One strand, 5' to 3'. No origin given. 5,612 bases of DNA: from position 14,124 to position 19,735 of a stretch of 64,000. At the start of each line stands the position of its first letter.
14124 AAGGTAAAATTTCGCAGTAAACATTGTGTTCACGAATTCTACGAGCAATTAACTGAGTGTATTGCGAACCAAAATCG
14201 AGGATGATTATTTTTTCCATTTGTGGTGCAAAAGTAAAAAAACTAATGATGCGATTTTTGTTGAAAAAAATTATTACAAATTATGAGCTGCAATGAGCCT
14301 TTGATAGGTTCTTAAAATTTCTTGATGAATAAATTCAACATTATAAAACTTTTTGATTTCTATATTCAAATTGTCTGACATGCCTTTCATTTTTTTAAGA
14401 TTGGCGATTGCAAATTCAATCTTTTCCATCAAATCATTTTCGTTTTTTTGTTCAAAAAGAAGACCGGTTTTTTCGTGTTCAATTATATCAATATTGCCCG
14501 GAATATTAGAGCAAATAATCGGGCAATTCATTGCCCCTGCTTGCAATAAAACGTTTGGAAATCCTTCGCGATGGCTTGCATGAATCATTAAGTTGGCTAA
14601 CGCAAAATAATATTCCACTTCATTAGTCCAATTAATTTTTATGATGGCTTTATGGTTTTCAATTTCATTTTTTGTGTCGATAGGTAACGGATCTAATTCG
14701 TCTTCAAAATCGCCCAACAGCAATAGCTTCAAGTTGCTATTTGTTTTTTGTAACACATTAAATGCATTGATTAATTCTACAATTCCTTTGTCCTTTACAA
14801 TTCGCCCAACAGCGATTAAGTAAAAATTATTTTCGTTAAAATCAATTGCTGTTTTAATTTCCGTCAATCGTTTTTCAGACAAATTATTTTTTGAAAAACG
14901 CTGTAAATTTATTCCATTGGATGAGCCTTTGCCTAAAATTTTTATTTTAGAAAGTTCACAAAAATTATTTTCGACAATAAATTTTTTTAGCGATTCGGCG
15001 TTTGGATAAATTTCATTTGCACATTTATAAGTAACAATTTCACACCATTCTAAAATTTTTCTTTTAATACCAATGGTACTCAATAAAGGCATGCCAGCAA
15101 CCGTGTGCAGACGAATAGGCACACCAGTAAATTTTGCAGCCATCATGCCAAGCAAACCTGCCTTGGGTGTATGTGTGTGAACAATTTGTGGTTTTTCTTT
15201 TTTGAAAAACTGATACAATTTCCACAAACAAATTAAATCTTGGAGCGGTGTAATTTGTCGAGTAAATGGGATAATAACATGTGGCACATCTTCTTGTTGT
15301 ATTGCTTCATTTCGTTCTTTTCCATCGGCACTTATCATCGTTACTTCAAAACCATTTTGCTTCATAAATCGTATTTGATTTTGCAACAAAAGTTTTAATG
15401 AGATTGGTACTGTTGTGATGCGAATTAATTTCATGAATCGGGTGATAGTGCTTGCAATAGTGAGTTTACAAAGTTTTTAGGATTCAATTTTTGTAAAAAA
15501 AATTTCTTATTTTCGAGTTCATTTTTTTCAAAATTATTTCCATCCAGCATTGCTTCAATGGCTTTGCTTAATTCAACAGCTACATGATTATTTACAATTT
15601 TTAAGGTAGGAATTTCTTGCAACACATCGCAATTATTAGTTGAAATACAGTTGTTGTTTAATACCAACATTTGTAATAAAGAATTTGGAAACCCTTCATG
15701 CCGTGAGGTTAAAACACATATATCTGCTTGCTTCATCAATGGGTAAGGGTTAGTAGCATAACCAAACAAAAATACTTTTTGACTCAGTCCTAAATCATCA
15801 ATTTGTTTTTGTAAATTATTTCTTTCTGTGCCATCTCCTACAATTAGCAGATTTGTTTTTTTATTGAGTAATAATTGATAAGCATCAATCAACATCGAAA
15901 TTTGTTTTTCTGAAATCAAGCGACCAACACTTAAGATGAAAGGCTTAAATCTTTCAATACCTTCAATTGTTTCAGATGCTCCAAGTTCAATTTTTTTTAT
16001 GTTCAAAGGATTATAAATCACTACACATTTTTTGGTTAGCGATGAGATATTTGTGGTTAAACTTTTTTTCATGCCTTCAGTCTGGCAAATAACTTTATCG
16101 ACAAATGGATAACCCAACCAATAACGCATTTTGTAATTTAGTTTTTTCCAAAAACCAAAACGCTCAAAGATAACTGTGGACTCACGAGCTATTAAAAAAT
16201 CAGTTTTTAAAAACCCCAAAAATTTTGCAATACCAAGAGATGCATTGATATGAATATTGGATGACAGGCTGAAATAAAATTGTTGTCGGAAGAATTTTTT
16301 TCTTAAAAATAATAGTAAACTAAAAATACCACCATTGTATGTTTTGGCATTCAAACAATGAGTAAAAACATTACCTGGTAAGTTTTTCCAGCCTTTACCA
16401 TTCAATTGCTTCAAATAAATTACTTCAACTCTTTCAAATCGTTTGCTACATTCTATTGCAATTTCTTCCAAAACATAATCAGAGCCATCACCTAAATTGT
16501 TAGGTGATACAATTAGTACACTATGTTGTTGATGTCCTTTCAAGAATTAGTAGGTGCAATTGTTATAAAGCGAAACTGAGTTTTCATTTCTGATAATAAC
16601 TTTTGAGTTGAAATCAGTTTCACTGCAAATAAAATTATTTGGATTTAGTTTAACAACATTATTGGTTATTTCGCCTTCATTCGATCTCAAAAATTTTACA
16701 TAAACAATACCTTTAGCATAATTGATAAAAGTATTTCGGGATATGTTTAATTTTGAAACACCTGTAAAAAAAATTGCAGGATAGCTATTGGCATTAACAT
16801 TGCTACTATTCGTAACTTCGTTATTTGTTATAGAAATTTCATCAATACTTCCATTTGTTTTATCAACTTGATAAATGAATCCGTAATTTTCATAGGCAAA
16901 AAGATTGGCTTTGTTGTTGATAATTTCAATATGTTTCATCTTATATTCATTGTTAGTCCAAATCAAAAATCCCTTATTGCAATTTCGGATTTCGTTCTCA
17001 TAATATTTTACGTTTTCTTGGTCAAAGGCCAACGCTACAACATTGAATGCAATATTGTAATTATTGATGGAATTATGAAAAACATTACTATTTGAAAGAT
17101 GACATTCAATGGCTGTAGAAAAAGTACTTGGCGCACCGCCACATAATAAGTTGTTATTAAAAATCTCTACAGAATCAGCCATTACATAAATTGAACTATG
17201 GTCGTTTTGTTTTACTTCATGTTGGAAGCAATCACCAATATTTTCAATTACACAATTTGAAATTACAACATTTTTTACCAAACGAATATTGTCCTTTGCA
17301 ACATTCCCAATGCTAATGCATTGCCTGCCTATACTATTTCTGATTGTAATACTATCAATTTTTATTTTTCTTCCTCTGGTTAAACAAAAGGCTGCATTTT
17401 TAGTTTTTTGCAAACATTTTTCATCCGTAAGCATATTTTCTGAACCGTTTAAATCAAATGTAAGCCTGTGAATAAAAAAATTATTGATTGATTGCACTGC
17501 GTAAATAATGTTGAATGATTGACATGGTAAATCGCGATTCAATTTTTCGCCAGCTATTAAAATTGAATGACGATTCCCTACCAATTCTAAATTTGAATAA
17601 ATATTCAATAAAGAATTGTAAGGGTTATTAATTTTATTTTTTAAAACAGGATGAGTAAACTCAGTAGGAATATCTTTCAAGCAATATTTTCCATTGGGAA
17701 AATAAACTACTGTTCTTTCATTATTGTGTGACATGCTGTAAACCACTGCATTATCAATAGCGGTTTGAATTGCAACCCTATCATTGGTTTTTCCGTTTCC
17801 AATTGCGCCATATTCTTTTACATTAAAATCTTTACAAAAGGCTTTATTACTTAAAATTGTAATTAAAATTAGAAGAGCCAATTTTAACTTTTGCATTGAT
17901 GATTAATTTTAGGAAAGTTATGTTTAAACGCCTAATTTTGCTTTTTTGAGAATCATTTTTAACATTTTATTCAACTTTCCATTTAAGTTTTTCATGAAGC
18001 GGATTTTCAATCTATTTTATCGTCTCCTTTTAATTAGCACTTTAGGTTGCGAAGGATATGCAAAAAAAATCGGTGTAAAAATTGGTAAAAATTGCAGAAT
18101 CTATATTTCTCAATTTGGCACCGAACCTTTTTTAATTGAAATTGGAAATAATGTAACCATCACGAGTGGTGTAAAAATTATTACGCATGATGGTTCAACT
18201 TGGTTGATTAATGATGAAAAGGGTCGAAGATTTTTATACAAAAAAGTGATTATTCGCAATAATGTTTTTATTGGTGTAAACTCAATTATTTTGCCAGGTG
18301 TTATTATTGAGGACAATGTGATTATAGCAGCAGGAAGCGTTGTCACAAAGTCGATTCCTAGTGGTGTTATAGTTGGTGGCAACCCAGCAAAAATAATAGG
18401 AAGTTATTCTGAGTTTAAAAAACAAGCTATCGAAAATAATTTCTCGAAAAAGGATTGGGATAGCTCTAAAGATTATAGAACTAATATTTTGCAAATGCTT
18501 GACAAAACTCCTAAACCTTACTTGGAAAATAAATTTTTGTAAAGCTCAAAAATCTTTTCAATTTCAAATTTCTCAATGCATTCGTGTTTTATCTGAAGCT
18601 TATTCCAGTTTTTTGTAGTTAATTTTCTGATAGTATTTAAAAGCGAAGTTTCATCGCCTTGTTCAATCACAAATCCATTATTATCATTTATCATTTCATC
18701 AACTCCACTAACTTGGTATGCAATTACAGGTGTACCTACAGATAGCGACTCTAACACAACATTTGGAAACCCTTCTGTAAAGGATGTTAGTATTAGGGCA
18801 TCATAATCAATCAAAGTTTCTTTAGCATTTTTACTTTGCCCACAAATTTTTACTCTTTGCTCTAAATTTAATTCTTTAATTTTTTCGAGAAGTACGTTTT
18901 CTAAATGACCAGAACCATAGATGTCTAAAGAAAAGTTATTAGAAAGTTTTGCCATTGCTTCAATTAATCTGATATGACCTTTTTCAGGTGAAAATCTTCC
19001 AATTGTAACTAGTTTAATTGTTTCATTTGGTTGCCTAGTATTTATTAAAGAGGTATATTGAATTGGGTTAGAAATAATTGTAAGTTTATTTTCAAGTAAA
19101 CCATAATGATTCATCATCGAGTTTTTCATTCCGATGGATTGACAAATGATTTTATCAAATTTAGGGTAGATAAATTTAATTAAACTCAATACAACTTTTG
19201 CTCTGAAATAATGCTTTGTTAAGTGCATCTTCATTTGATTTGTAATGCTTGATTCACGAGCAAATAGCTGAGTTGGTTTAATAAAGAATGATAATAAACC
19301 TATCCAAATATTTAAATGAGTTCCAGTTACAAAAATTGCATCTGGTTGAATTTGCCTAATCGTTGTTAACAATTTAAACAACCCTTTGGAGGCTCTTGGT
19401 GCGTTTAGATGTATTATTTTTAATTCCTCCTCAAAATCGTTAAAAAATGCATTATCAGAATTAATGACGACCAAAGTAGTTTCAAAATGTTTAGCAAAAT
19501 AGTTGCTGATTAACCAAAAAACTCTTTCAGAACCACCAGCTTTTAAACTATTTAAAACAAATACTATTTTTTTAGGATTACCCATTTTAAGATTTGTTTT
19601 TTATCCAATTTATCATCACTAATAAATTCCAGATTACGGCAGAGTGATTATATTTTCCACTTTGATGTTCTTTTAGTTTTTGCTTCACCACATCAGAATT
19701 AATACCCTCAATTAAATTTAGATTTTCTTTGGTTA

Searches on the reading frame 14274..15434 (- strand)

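Call 22: search_protein_families(library=pfam, proteins=[window:14274-15434:-], max_evalue=0.001)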
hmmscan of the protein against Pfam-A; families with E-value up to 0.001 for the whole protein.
window:14274-15434:- (386 aa): 6 families
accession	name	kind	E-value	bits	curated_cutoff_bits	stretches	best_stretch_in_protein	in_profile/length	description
PF00534.26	Glycos_transf_1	-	1.5e-29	103.2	26.4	1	192-355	4-168/172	Glycosyl transferases group 1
PF13692.12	Glyco_trans_1_4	-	1.1e-22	81.3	27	1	205-344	3-141/142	Glycosyl transferases group 1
PF13579.12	Glyco_trans_4_4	-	1.4e-12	48.7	29.7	1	21-153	11-142/158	Glycosyl transferase 4-like domain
PF13439.12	Glyco_transf_4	-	1.5e-12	48.3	28.5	1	19-167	10-162/170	Glycosyltransferase Family 4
PF13477.12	Glyco_trans_4_2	-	2.4e-11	44.4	23.4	1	16-119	12-113/139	Glycosyl transferase 4-like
PF20706.3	GT4-conflict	-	0.00017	21.1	26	1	200-321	194-323/385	Family 4 Glycosyltransferase in conflict systems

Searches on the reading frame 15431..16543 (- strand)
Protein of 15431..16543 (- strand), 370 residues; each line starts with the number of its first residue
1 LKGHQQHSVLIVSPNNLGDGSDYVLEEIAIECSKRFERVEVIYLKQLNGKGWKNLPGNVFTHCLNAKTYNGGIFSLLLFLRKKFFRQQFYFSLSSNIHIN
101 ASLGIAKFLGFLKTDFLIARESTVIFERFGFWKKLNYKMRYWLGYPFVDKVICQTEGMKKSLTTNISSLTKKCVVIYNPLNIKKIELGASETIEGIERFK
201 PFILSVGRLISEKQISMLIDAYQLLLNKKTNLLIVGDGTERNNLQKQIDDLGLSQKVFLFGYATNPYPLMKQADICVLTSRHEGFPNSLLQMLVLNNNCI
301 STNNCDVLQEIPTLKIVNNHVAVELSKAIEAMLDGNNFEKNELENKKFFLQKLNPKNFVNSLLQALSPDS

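Call 22: search_protein_families(library=pfam, proteins=[window:15431-16543:-], max_evalue=0.001)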
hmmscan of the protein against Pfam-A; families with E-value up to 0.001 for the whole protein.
window:15431-16543:- (370 aa): 2 families
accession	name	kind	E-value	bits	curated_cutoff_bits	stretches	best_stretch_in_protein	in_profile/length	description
PF00534.26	Glycos_transf_1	-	4.1e-24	85.5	26.4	1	199-340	14-163/172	Glycosyl transferases group 1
PF13692.12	Glyco_trans_1_4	-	7.5e-21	75.3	27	1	201-333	2-140/142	Glycosyl transferases group 1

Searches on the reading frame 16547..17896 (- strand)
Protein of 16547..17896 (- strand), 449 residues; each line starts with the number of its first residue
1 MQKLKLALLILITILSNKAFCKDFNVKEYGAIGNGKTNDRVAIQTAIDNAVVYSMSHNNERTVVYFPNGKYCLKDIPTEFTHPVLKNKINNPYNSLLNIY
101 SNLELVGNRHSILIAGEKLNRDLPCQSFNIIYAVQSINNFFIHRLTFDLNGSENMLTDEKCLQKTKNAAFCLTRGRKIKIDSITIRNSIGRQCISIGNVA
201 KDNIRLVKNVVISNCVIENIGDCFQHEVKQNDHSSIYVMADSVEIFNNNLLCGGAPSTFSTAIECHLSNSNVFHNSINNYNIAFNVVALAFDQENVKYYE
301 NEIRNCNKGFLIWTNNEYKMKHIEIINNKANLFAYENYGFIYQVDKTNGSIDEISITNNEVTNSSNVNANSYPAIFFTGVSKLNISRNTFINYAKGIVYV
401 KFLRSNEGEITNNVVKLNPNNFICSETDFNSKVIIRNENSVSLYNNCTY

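Call 22: search_protein_families(library=pfam, proteins=[window:16547-17896:-], max_evalue=0.001)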
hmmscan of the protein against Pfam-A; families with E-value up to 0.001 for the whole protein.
window:16547-17896:- (449 aa): 1 family
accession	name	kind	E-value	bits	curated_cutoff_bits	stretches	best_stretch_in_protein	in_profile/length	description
PF12708.12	Pect-lyase_RHGA_epim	-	8.5e-12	45.8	27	1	24-310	2-212/213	Rhamnogalacturonase A/epimerase, pectate lyase-like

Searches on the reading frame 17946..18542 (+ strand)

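Call 22: search_protein_families(library=pfam, proteins=[window:17946-18542:+], max_evalue=0.001)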
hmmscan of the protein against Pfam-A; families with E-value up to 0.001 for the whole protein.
window:17946-18542:+ (198 aa): 3 families
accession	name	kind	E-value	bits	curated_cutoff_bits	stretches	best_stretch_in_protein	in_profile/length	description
PF00132.30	Hexapep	-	1.6e-10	40.6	27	1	101-135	2-36/36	Bacterial transferase hexapeptide (six repeats)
PF14602.12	Hexapep_2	-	5.4e-10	39.3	27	1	101-135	2-34/34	Hexapeptide repeat of succinyl-transferase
PF25084.1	LbH_EIF2B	-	0.00075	19.9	54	0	96-136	57-96/105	EIF2B subunit epsilon LbH domain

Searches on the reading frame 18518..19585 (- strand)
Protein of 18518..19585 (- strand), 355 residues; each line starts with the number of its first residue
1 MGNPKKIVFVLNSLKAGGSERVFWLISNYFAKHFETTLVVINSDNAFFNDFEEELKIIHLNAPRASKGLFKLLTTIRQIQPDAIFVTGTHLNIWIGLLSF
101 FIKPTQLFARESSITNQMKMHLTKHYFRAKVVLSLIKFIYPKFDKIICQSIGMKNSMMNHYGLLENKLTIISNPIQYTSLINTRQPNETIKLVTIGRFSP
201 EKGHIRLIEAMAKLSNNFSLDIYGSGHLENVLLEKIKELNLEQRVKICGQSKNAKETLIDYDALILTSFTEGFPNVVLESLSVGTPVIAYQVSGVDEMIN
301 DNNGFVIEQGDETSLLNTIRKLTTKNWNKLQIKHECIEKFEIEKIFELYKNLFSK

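Call 22: search_protein_families(library=pfam, proteins=[window:18518-19585:-], max_evalue=0.001)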
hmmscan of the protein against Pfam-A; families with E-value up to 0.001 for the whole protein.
window:18518-19585:- (355 aa): 4 families
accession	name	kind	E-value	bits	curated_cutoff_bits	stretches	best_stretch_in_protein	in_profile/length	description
PF00534.26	Glycos_transf_1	-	9.8e-31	107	26.4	1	185-326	11-159/172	Glycosyl transferases group 1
PF13692.12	Glyco_trans_1_4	-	8.7e-26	91.3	27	1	191-323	3-140/142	Glycosyl transferases group 1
PF13439.12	Glyco_transf_4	-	2.6e-09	37.8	28.5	1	17-175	2-166/170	Glycosyltransferase Family 4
PF20706.3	GT4-conflict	-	8.2e-06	25.5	26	1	188-303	196-324/385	Family 4 Glycosyltransferase in conflict systems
